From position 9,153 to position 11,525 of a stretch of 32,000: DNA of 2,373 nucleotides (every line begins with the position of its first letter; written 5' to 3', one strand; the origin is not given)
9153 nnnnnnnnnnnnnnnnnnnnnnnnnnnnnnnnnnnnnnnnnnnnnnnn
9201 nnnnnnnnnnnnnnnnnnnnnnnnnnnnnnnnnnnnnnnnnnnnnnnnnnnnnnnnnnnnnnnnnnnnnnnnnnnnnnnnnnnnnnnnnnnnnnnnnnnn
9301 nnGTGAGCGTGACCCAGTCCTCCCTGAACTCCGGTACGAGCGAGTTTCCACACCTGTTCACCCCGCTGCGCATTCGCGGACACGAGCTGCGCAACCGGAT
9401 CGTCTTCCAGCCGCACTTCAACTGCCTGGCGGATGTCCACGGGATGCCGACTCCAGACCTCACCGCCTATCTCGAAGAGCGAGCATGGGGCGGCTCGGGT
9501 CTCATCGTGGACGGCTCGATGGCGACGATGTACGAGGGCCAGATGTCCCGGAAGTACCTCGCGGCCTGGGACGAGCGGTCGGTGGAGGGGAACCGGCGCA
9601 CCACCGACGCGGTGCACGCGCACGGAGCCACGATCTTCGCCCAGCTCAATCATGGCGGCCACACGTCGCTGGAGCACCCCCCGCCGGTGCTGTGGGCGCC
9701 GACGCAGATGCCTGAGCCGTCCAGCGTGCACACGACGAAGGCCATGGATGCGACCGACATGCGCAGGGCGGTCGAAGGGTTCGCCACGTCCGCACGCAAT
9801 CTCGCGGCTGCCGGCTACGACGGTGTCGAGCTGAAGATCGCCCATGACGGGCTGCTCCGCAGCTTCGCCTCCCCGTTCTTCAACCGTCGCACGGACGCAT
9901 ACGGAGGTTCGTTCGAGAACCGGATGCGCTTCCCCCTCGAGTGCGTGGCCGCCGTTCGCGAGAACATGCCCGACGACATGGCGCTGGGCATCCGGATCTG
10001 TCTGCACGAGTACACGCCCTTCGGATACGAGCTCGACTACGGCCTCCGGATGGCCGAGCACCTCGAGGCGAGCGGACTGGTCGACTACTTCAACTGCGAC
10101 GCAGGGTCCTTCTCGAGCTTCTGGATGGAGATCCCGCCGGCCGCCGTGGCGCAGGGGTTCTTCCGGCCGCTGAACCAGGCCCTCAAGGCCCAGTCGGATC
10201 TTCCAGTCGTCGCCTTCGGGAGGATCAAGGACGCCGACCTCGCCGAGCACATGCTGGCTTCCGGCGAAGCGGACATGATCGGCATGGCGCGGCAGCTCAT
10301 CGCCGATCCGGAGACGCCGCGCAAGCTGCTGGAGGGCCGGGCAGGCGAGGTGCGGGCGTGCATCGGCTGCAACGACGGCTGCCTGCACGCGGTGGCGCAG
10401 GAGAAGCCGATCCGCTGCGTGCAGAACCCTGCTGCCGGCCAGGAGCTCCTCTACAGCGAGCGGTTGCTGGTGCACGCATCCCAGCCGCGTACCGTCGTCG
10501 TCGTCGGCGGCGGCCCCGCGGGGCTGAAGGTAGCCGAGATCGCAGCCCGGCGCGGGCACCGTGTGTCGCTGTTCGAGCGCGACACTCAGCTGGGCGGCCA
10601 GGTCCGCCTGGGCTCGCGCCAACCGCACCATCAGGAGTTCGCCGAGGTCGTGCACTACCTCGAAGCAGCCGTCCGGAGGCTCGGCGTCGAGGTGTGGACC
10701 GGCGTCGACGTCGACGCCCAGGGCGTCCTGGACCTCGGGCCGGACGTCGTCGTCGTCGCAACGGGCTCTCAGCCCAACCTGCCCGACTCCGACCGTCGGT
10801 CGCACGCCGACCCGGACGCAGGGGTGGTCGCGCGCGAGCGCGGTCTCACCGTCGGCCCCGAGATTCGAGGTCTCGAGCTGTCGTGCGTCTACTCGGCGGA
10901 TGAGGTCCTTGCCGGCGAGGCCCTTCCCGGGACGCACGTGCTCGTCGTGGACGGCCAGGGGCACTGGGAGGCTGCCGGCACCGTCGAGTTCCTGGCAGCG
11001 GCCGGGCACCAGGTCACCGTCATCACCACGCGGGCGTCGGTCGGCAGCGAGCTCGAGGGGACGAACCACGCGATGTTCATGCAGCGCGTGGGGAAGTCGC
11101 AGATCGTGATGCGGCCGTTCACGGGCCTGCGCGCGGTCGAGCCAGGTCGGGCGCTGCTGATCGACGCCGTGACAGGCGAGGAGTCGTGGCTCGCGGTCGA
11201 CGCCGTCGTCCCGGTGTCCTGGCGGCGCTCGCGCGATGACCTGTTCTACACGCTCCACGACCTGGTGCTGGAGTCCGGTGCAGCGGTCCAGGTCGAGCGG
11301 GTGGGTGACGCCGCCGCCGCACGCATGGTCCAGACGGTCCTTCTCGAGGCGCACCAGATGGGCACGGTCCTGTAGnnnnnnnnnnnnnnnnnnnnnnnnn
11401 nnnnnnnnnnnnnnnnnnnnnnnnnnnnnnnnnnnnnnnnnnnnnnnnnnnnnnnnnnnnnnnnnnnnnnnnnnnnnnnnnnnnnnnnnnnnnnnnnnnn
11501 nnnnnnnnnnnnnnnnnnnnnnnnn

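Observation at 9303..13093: TMADH/FadH-family Fe-S flavoprotein with a dedicated ETF pair, translationally coupled into a sugar ABC-transporter operon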

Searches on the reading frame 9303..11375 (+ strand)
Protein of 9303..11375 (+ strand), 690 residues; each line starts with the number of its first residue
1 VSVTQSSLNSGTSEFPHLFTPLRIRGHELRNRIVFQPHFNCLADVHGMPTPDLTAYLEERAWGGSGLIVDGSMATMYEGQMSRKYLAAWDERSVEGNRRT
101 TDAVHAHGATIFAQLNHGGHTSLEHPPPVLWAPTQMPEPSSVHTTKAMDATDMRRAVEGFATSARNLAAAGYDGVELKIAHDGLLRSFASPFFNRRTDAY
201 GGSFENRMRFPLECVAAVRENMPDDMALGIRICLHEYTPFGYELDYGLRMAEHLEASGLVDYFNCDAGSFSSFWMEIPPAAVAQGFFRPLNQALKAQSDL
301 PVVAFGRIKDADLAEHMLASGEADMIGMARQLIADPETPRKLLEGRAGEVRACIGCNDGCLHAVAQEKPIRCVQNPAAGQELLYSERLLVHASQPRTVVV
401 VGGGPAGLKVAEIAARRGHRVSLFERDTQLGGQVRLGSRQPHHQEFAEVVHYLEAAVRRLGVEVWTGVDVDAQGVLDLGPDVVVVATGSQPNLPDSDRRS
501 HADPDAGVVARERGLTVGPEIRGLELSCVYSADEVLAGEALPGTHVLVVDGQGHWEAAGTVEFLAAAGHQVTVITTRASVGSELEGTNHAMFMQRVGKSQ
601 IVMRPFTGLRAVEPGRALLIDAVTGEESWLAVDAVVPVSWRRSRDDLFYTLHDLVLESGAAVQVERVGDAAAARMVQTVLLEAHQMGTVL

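Call 6: search_protein_families(library=pfam, proteins=[window:9303-11375:+])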
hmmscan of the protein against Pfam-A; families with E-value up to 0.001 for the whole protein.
window:9303-11375:+ (690 aa): 9 families
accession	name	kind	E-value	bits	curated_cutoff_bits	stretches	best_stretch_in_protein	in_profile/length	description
PF00724.26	Oxidored_FMN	-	1.5e-56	192.6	27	1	18-347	2-340/342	NADH:flavin oxidoreductase / NADH oxidase family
PF07992.20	Pyr_redox_2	-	3.9e-13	49.9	26.1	1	397-650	2-245/291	Pyridine nucleotide-disulphide oxidoreductase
PF00070.33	Pyr_redox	-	2.7e-09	37.8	22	1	398-431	2-35/82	Pyridine nucleotide-disulphide oxidoreductase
PF13450.12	NAD_binding_8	-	2.3e-08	34.6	21.9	1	400-438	1-39/68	NAD(P)-binding Rossmann-like domain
PF12831.13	FAD_oxidored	-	1.9e-07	31.2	27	1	398-443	2-47/416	FAD dependent oxidoreductase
PF01266.30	DAO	-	4e-06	27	27.9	1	398-433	2-38/353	FAD dependent oxidoreductase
PF03486.20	HI0933_like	-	4.4e-06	26.8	50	1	397-435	2-40/244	HI0933-like protein Rossmann domain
PF01946.23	Thi4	-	0.00012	21.9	26.2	1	397-438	19-61/235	Thi4 family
PF01134.28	GIDA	-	0.00052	19.6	22.1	1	397-429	1-33/391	Glucose inhibited division protein A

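Call 8: search_protein_families(library=ncbifam, proteins=[window:9303-11375:+])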
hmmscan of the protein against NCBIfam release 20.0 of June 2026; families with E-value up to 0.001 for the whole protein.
window:9303-11375:+ (690 aa): 48 families (the best 25 are shown)
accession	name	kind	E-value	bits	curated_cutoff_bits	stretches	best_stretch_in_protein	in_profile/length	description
TIGR03997.1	mycofact_OYE_2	equivalog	3.5e-177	590.7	793.15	2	17-495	1-479/645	mycofactocin system FadH/OYE family oxidoreductase 2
NF041087.1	bile_acid_BaiCD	equivalog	2.8e-115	385.9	825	2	15-493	1-478/642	bile acid Fe-S flavoenzyme BaiCD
NF045599.1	bili_reduct_long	exception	1.1e-97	327.9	750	2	18-492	1-478/641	bilirubin reductase, long form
TIGR03996.1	mycofact_OYE_1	hypoth_equivalog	9.5e-83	278.8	627.9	1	23-682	7-628/633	mycofactocin system FadH/OYE family oxidoreductase 1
NF045592.1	bili_reduct_N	equivalog_domain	6.6e-59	199.9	425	1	18-375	2-363/363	bilirubin reductase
NF006101.0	PRK08255.1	equivalog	1.6e-54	185.2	1078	1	13-337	394-725/768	bifunctional salicylyl-CoA 5-hydroxylase/oxidoreductase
NF010047.0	PRK13523.1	equivalog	2.9e-48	164.6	431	1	17-341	4-319/339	NADPH dehydrogenase NamA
NF007899.0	PRK10605.1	subfamily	1.1e-26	94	403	2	143-341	147-336/365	N-ethylmaleimide reductase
NF009410.0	PRK12771.1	subfamily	3.1e-10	39.3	516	1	393-490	136-234/566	NAD(P)-binding protein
TIGR01317.1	GOGAT_sm_gam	subfamily_domain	1.2e-08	34.3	447.7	1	396-490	144-239/485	glutamate synthase small subunit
NF005560.0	PRK07233.1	equivalog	6.7e-08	31.8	252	1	397-433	2-38/435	hypothetical protein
TIGR03315.1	Se_ygfK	equivalog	2e-07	28.9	835.3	1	394-489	536-631/1012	putative selenate reductase subunit YgfK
TIGR01316.1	gltA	equivalog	2.3e-07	30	471.75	1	395-470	133-206/449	NADPH-dependent glutamate synthase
NF009454.0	PRK12814.1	equivalog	3e-07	29.2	916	1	355-473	150-273/657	putative NADPH-dependent glutamate synthase small subunit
TIGR03467.1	HpnE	equivalog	8.5e-07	28.6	283.05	1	398-436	1-39/430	hydroxysqualene dehydroxylase HpnE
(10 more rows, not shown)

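Call 19: find_homologous_proteins(query=window:9303-11375:+, max_evalue=1e-60)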
Query window:9303-11375:+ (690 aa): 5167 proteins with E <= 1e-60 among 8000 candidates; the best 120 are listed.
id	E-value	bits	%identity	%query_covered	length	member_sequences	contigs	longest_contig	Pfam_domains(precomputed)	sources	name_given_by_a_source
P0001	0.0e+0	1572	100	100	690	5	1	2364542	PF01266.31,PF00724.27,PF13450.13,PF07992.21,PF00070.34,PF03486.21,PF12831.14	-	-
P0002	0.0e+0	1409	90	98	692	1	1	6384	PF01266.31,PF00724.27,PF13450.13,PF07992.21,PF00070.34,PF03486.21,PF12831.14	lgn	-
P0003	0.0e+0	1381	87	99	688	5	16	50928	PF01266.31,PF00724.27,PF13450.13,PF07992.21,PF00070.34,PF03486.21,PF12831.14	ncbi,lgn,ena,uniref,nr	ncbi:MAG: NAD(P)-binding protein [Actinobacteria bacterium]|uniref:Unannotated protein n=1 Tax=fresh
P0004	0.0e+0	1372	87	100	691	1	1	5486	PF01266.31,PF00724.27,PF13450.13,PF07992.21,PF00070.34,PF03486.21,PF12831.14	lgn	-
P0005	0.0e+0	1361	86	100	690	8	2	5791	PF01266.31,PF00724.27,PF13450.13,PF07992.21,PF00070.34,PF03486.21,PF12831.14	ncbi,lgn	-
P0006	0.0e+0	1261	80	100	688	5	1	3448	PF01266.31,PF00724.27,PF13450.13,PF07992.21,PF00070.34,PF03486.21,PF12831.14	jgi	jgi:2,4-dienoyl-CoA reductase-like NADH-dependent reductase (Old Yellow Enzyme family)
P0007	0.0e+0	1243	80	98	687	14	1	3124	PF01266.31,PF00724.27,PF13450.13,PF07992.21,PF00070.34,PF03486.21,PF12831.14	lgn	-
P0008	0.0e+0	1238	80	100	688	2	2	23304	PF01266.31,PF00724.27,PF13450.13,PF07992.21,PF00070.34,PF03486.21,PF12831.14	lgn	-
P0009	0.0e+0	1231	80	98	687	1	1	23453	PF00724.27,PF13450.13,PF07992.21,PF00070.34,PF03486.21,PF12831.14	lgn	-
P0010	0.0e+0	1230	80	99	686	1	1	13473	PF01266.31,PF00724.27,PF13450.13,PF07992.21,PF00070.34,PF03486.21,PF12831.14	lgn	-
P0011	0.0e+0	1215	78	98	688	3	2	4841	PF01266.31,PF00724.27,PF13450.13,PF07992.21,PF00070.34,PF03486.21,PF12831.14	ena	-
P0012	0.0e+0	1211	78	99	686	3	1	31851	PF01266.31,PF00724.27,PF13450.13,PF07992.21,PF00070.34,PF03486.21,PF12831.14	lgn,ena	-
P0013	0.0e+0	1207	79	98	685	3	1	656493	PF01266.31,PF00724.27,PF13450.13,PF07992.21,PF00070.34,PF03486.21,PF12831.14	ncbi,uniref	ncbi:FAD-dependent oxidoreductase [Nocardioides aquiterrae]|uniref:FAD-dependent oxidoreductase n=1 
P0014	0.0e+0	1200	77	99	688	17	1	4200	PF01266.31,PF00724.27,PF13450.13,PF07992.21,PF00070.34,PF03486.21,PF12831.14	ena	-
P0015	0.0e+0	1196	75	100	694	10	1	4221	PF00724.27,PF13450.13,PF07992.21,PF00070.34,PF03486.21,PF12831.14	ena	-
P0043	1.2e-279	947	64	96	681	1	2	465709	PF00724.27,PF13450.13,PF07992.21,PF00070.34,PF03486.21,PF12831.14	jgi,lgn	-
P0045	3.1e-274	930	61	99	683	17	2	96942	PF00724.27,PF13450.13,PF07992.21,PF00070.34,PF03486.21,PF12831.14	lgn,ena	-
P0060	1.3e-265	901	60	99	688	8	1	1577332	PF01266.31,PF00724.27,PF13450.13,PF00890.31,PF07992.21,PF00070.34,PF03486.21,PF01494.26,PF12831.14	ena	-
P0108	1.5e-231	789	56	98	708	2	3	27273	PF00724.27,PF13450.13,PF07992.21,PF00070.34,PF03486.21,PF12831.14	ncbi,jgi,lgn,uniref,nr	ncbi:oxidoreductase [Labrys wisconsinensis]|uniref:2,4-dienoyl-CoA reductase-like NADH-dependent red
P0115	3.2e-228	778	55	97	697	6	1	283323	PF00724.27,PF13450.13,PF07992.21,PF00070.34,PF22620.3,PF12831.14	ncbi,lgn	-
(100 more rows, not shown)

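Call 20: find_encoding_contigs(protein=P0013, flank=10000, max_places=1)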
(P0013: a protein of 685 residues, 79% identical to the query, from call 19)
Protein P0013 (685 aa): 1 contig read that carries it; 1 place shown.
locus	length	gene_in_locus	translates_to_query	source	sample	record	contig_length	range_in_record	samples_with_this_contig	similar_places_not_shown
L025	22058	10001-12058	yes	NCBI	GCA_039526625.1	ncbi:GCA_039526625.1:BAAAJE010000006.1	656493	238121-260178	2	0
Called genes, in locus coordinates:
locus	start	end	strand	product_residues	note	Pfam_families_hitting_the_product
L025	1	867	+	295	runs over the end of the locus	PF12294:DUF3626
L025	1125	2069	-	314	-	PF00389:2-Hacid_dh, PF02826:2-Hacid_dh_C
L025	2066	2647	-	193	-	PF06560:GPI, PF07883:Cupin_2 (faint)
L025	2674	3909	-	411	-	PF00266:Aminotran_5, PF22475:YhfS-like_C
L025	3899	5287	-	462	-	PF00202:Aminotran_3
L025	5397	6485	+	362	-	PF01380:SIS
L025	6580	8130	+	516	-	PF00005:ABC_tran, PF13304:AAA_21 (faint), PF00005:ABC_tran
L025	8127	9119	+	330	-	PF02653:BPD_transp_2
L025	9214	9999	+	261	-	PF00106:adh_short, PF08659:KR, PF23441:SDR, PF13561:adh_short_C2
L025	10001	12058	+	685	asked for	PF00724:Oxidored_FMN, PF00070:Pyr_redox (weak), PF01266:DAO (weak), PF03486:HI0933_like (weak), PF07992:Pyr_redox_2, PF12831:FAD_oxidored, PF13450:NAD_binding_8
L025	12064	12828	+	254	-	PF01012:ETF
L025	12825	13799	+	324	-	PF01012:ETF, PF00766:ETF_alpha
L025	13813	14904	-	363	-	PF01408:GFO_IDH_MocA, PF03447:NAD_binding_3 (faint), PF02894:GFO_IDH_MocA_C, PF22725:GFO_IDH_MocA_C3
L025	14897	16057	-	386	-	PF01408:GFO_IDH_MocA, PF02894:GFO_IDH_MocA_C, PF22725:GFO_IDH_MocA_C3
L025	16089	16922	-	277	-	PF01261:AP_endonuc_2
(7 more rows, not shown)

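Call 21: find_encoding_contigs(protein=P0043, flank=10000, max_places=1)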
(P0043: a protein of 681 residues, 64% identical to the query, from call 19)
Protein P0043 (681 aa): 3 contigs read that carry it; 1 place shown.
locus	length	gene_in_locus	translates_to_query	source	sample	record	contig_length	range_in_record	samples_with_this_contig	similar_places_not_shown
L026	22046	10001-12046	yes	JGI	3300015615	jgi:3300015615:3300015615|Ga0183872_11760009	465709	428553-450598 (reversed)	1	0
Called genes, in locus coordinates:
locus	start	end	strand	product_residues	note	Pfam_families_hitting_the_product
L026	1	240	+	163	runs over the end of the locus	-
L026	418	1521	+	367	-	PF13830:DUF4192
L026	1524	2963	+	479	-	PF02534:T4SS-DNA_transf, PF10412:TrwB_AAD_bind, PF12696:TraG-D_C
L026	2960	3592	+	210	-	-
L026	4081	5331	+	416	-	PF00480:ROK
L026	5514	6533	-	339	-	PF01261:AP_endonuc_2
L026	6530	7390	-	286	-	PF01261:AP_endonuc_2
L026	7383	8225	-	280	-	PF01261:AP_endonuc_2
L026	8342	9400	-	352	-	PF00248:Aldo_ket_red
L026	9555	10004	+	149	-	PF03928:HbpS-like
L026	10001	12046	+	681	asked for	PF00724:Oxidored_FMN, PF00070:Pyr_redox (weak), PF03486:HI0933_like (faint), PF07992:Pyr_redox_2, PF12831:FAD_oxidored, PF13450:NAD_binding_8 (weak)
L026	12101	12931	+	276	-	PF01261:AP_endonuc_2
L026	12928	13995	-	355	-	PF13384:HTH_23, PF13518:HTH_28, PF13551:HTH_29, PF18024:HTH_50 (faint), PF13565:HTH_32, PF13358:DDE_3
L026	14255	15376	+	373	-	PF01408:GFO_IDH_MocA, PF03447:NAD_binding_3 (weak), PF22725:GFO_IDH_MocA_C3, PF02894:GFO_IDH_MocA_C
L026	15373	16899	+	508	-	PF00005:ABC_tran, PF13304:AAA_21 (faint), PF00005:ABC_tran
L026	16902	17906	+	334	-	PF02653:BPD_transp_2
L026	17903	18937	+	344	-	PF02653:BPD_transp_2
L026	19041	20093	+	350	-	PF13407:Peripla_BP_4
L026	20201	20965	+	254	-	PF01012:ETF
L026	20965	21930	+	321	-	PF01012:ETF, PF00766:ETF_alpha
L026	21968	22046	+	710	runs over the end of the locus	PF12838:Fer4_7 (faint), PF00037:Fer4 (faint), PF12797:Fer4_2 (weak), PF13183:Fer4_8, PF13237:Fer4_10, PF13534:Fer4_17 (faint), PF13187:Fer4_9, PF02754:CCG, +1 more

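Call 22: find_encoding_contigs(protein=P0060, flank=10000, max_places=1)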
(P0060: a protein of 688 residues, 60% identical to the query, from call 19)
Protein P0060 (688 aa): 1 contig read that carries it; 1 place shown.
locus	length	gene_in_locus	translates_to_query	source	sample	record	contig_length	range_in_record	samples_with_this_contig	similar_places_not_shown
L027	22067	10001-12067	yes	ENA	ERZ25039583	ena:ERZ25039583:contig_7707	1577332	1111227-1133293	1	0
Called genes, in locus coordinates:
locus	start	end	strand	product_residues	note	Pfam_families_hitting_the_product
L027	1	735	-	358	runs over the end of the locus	PF00923:TAL_FSA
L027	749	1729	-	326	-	PF04198:Sugar-bind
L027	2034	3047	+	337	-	PF00356:LacI, PF00532:Peripla_BP_1, PF13407:Peripla_BP_4, PF13377:Peripla_BP_3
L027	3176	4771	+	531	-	PF01547:SBP_bac_1, PF13416:SBP_bac_8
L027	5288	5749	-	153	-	-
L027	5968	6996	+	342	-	PF00528:BPD_transp_1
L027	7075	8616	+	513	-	PF03702:AnmK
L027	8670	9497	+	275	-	PF02894:GFO_IDH_MocA_C (weak), PF22725:GFO_IDH_MocA_C3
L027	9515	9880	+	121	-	PF03928:HbpS-like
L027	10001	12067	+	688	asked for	PF00724:Oxidored_FMN, PF00070:Pyr_redox, PF00890:FAD_binding_2 (weak), PF01266:DAO (weak), PF03486:HI0933_like (weak), PF07992:Pyr_redox_2, PF12831:FAD_oxidored, PF13450:NAD_binding_8, +1 more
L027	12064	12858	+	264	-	PF01012:ETF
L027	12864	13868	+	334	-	PF01012:ETF, PF00766:ETF_alpha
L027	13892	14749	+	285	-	PF01261:AP_endonuc_2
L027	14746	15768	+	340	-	PF01408:GFO_IDH_MocA, PF02894:GFO_IDH_MocA_C, PF22725:GFO_IDH_MocA_C3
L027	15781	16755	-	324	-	PF00296:Bac_luciferase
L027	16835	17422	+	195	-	PF01978:TrmB (weak), PF12802:MarR_2, PF01047:MarR, PF13412:HTH_24 (weak), PF13463:HTH_27 (weak)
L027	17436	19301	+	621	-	PF07690:MFS_1, PF00083:Sugar_tr, PF06609:TRI12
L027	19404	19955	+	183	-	PF00355:Rieske, PF13806:Rieske_2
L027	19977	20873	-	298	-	PF18306:LDcluster4, PF03641:Lysine_decarbox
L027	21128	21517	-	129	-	PF03960:ArsC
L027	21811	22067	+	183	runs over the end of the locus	PF04542:Sigma70_r2, PF08281:Sigma70_r4_2, PF04545:Sigma70_r4 (weak)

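Call 29: find_encoding_contigs(protein=P0108, flank=10000, max_places=1)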
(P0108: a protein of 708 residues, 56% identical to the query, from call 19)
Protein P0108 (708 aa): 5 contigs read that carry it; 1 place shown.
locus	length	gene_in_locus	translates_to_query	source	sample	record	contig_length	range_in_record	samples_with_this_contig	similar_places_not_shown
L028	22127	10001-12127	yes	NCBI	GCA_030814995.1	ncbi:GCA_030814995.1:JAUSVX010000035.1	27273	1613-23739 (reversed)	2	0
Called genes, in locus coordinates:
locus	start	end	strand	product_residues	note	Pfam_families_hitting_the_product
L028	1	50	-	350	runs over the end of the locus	PF08240:ADH_N, PF00107:ADH_zinc_N, PF13602:ADH_zinc_N_2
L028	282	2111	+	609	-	PF26965:MimR_N, PF01590:GAF, PF08448:PAS_4 (faint), PF00158:Sigma54_activat, PF01078:Mg_chelatase (faint), PF14532:Sigma54_activ_2, PF25601:AAA_lid_14, PF02954:HTH_8, +1 more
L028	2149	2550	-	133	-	-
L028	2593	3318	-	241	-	PF00106:adh_short, PF08659:KR, PF13460:NAD_binding_10 (faint), PF13561:adh_short_C2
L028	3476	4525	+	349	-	PF01212:Beta_elim_lyase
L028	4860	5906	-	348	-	PF00762:Ferrochelatase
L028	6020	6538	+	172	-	PF00583:Acetyltransf_1, PF13673:Acetyltransf_10 (weak), PF13508:Acetyltransf_7, PF08445:FR47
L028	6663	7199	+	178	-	PF00719:Pyrophosphatase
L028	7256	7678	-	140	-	PF03928:HbpS-like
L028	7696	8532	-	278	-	PF01261:AP_endonuc_2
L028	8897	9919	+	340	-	PF01408:GFO_IDH_MocA, PF02894:GFO_IDH_MocA_C, PF22725:GFO_IDH_MocA_C3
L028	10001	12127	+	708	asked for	PF00724:Oxidored_FMN, PF07992:Pyr_redox_2 (weak), PF00070:Pyr_redox (weak), PF03486:HI0933_like (faint), PF12831:FAD_oxidored (weak), PF13450:NAD_binding_8 (weak)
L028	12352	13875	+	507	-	PF00005:ABC_tran, PF13304:AAA_21 (faint), PF00005:ABC_tran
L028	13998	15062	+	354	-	PF02653:BPD_transp_2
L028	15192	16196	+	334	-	PF13407:Peripla_BP_4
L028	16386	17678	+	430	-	PF08309:LVIVD (faint)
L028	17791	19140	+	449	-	PF00890:FAD_binding_2 (faint), PF07992:Pyr_redox_2 (faint), PF12831:FAD_oxidored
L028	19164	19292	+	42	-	-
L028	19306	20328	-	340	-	PF00356:LacI, PF13560:HTH_31 (faint), PF00532:Peripla_BP_1, PF13407:Peripla_BP_4, PF13377:Peripla_BP_3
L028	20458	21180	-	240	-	PF06764:DUF1223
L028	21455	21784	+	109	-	PF07238:PilZ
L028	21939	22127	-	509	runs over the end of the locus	PF00924:MS_channel_2nd, PF00027:cNMP_binding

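Call 30: find_encoding_contigs(protein=P0115, flank=10000, max_places=1)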
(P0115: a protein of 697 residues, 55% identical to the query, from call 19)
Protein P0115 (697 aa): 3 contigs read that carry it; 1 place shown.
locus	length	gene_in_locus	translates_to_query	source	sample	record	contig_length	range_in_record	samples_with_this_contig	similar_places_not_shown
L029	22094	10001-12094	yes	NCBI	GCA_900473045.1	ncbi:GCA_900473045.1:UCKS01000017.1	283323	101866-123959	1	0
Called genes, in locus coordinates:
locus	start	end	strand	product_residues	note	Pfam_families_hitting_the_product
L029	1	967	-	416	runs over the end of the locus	PF07005:SBD_N, PF17042:NBD_C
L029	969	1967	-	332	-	PF01073:3Beta_HSD, PF01370:Epimerase, PF04321:RmlD_sub_bind, PF16363:GDP_Man_Dehyd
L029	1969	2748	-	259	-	PF00392:GntR, PF07729:FCD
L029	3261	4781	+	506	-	PF00005:ABC_tran, PF13304:AAA_21 (faint), PF00005:ABC_tran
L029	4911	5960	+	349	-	PF02653:BPD_transp_2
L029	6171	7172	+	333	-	PF13407:Peripla_BP_4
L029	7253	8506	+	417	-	PF08309:LVIVD (faint)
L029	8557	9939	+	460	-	PF01946:Thi4 (weak), PF03486:HI0933_like (faint), PF12831:FAD_oxidored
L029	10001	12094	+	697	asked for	PF00724:Oxidored_FMN, PF07992:Pyr_redox_2 (weak), PF00070:Pyr_redox (faint), PF07992:Pyr_redox_2, PF12831:FAD_oxidored (weak), PF13450:NAD_binding_8 (weak), PF22620:OYE-like_second_a-b (weak)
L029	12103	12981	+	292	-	PF01261:AP_endonuc_2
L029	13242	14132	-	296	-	PF00126:HTH_1, PF03466:LysR_substrate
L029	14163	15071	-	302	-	PF00126:HTH_1, PF03466:LysR_substrate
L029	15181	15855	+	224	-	PF00857:Isochorismatase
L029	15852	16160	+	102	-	PF08734:GYD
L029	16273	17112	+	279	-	PF00497:SBP_bac_3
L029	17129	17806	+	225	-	PF00528:BPD_transp_1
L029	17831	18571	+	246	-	PF00005:ABC_tran, PF02463:SMC_N (weak), PF13304:AAA_21 (weak)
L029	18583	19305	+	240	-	PF00753:Lactamase_B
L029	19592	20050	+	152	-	-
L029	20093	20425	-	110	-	-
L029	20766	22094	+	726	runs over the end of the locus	PF05228:CHASE4, PF00990:GGDEF, PF00563:EAL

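Call 31: find_encoding_contigs(protein=P0045, flank=10000, max_places=1)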
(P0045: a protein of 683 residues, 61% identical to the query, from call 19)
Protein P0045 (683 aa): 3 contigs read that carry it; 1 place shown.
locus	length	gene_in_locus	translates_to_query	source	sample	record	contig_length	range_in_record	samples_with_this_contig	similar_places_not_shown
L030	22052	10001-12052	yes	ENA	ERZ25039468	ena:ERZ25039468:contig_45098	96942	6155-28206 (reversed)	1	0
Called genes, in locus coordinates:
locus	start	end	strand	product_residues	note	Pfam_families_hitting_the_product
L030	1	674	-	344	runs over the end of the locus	PF08240:ADH_N, PF16912:Glu_dehyd_C (weak), PF00107:ADH_zinc_N, PF13602:ADH_zinc_N_2 (weak)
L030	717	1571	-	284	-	PF01261:AP_endonuc_2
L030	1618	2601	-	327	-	PF01869:BcrAD_BadFG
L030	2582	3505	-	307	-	PF01408:GFO_IDH_MocA, PF02894:GFO_IDH_MocA_C, PF22725:GFO_IDH_MocA_C3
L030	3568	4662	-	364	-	PF01261:AP_endonuc_2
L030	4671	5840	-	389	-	PF12802:MarR_2 (weak), PF00480:ROK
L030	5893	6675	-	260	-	PF00106:adh_short, PF08659:KR, PF13561:adh_short_C2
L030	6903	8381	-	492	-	PF00324:AA_permease, PF13520:AA_permease_2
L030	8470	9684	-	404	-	PF01168:Ala_racemase_N, PF21279:YhfX-like_C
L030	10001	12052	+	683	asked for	PF00724:Oxidored_FMN, PF00070:Pyr_redox (weak), PF03486:HI0933_like (weak), PF07992:Pyr_redox_2, PF12831:FAD_oxidored, PF13450:NAD_binding_8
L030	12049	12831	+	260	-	PF01012:ETF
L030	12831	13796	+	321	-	PF01012:ETF, PF00766:ETF_alpha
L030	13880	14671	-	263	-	-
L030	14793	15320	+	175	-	PF14311:DUF4379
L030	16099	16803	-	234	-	PF01022:HTH_5 (faint), PF24270:HTH_Cmi2_C (faint), PF02082:Rrf2 (faint), PF09339:HTH_IclR (faint), PF13412:HTH_24 (faint), PF25213:HVO_A0261_N (faint), PF12802:MarR_2 (weak), PF12840:HTH_20 (weak), +3 more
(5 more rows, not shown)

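Call 32: search_solved_structures(query=window:9303-11375:+, max_evalue=1e-10, show_alignments=0)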
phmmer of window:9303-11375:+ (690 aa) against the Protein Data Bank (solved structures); distinct sequences matched with E-value up to 1e-10: 138 (the best 60 are shown).
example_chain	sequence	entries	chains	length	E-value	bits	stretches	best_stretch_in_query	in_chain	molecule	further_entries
1ps9_A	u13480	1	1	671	4.2e-66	226.8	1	15-501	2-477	2,4-dienoyl-CoA reductase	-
6qkg_A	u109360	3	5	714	1e-64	222.3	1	13-495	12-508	NCR A | NCR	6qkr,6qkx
6de6_A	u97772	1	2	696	4.7e-63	216.7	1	14-678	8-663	Histamine dehydrogenase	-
6l6j_A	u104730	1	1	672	4.1e-59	203.7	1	15-679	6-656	Oxidored_FMN domain-containing protein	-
1djn_A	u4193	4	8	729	1.2e-54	188.9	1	17-576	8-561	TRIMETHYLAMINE DEHYDROGENASE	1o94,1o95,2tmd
1djq_A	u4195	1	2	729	3.1e-54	187.6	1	17-576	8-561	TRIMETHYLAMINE DEHYDROGENASE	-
3k30_A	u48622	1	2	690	1.4e-52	182.2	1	15-676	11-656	Histamine dehydrogenase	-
8uaj_A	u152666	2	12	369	2.2e-44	155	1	13-342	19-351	NADPH dehydrogenase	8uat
3hf3_A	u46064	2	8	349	5.7e-44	153.7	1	18-342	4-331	Chromate reductase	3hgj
5ogt_A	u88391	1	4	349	6.3e-44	153.5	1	18-342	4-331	Chromate reductase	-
5nux_A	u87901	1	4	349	1.6e-43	152.2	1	18-342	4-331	Chromate reductase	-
3gr7_A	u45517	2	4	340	9.2e-42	146.4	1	18-342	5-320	NADPH dehydrogenase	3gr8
5ocs_A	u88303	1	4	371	3.6e-41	144.4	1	16-340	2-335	Putative NADH-depentdent flavin oxidoreductase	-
9iuv_A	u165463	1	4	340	1.2e-40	142.7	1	18-340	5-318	NADPH dehydrogenase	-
7o0t_A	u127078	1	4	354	2.5e-40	141.7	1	16-342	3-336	NADH:flavin oxidoreductase/NADH oxidase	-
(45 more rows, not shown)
